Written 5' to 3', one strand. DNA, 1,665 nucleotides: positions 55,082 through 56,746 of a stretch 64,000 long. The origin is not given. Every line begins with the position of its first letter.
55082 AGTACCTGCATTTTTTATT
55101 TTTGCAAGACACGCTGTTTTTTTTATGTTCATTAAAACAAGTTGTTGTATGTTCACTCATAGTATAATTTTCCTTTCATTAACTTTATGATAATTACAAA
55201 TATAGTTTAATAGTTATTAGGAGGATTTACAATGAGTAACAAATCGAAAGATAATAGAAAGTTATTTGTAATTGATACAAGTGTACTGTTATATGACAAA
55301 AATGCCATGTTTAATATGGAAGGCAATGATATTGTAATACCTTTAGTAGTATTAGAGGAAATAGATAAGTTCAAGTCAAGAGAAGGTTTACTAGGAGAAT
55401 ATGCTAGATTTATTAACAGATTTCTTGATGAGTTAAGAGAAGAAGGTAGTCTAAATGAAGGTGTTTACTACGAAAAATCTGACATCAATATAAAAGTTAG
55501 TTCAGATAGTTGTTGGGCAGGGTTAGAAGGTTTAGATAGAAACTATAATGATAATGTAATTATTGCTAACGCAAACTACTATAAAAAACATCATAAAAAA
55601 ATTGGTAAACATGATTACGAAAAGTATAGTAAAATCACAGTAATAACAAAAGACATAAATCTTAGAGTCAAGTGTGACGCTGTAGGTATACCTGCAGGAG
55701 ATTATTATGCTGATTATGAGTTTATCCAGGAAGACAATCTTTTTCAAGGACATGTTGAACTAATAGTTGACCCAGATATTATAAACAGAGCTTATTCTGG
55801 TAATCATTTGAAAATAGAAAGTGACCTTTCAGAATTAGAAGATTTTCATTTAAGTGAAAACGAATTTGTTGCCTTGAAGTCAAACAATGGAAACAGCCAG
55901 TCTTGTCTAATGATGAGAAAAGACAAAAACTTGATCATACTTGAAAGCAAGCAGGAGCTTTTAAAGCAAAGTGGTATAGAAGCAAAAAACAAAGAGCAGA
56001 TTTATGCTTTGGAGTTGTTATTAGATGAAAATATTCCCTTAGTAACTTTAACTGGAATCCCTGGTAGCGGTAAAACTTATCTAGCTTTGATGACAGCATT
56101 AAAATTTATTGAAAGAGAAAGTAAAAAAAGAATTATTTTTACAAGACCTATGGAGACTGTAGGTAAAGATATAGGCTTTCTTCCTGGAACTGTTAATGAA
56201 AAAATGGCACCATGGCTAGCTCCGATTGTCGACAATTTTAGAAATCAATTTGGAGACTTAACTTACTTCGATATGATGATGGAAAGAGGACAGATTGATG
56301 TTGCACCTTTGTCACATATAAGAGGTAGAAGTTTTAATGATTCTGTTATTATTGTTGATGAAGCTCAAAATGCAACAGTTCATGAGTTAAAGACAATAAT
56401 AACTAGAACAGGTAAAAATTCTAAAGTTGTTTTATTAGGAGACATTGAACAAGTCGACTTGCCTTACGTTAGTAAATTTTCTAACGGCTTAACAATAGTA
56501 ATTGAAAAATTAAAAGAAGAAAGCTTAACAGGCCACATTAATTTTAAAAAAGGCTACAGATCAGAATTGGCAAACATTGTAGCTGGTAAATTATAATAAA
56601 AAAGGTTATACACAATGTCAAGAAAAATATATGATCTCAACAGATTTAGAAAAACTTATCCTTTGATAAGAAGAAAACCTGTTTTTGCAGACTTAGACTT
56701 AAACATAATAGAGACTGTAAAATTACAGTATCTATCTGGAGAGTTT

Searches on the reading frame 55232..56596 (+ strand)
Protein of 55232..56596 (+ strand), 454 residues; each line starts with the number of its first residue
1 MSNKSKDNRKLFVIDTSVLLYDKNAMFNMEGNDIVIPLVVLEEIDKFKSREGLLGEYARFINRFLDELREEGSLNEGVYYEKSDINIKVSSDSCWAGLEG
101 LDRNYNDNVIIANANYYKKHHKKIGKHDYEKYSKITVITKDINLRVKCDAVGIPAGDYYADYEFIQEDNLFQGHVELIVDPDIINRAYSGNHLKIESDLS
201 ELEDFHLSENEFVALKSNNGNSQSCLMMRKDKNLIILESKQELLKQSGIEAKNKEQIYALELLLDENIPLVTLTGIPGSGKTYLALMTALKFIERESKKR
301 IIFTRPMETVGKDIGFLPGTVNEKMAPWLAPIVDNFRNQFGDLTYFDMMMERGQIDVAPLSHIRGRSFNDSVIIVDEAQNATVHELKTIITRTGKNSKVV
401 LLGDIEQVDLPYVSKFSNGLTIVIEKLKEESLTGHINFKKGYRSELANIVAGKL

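Call 9: search_protein_families(library=pfam, proteins=[window:55232-56596:+], max_evalue=0.01)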
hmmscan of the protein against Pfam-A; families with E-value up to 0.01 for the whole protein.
window:55232-56596:+ (454 aa): 13 families
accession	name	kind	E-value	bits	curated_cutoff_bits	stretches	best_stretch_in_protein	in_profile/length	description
PF02562.22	PhoH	-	1.7e-53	181.6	27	1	249-440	2-188/205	PhoH-like protein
PF13638.12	PIN_4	-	3.6e-28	98.9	21.9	1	12-158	1-131/132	PIN domain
PF13604.12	AAA_30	-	4e-09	36.9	27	1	253-408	3-128/191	AAA domain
PF13245.12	AAA_19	-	1.7e-07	31.9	25.1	1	269-408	12-129/134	AAA domain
PF13086.12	AAA_11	-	1.4e-05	25.5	27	1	371-407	215-249/257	AAA domain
PF20720.3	nSTAND3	-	0.00012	22.2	27.2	1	269-297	18-46/155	Novel STAND NTPase 3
PF13401.12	AAA_22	-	0.00016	22.5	27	1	270-403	7-122/130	AAA domain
PF03266.21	NTPase_1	-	0.0024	18.2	23.9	1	271-419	2-147/168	NTPase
PF00270.35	DEAD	-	0.0038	17.4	26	0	256-310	4-57/167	DEAD/DEAH box helicase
PF13191.12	AAA_16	-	0.007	17.3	32.6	0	255-407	7-143/167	AAA ATPase domain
PF04851.21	ResIII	-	0.0083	16.5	22.5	0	265-306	20-61/164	Type III restriction enzyme, res subunit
PF01443.25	Viral_helicase1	-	0.0084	16.4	21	0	369-411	59-100/228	Viral superfamily 1 RNA helicase core domain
PF09848.15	SLFN-g3_helicase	-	0.0084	15.9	24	0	271-383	4-93/354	Schlafen group 3, DNA/RNA helicase domain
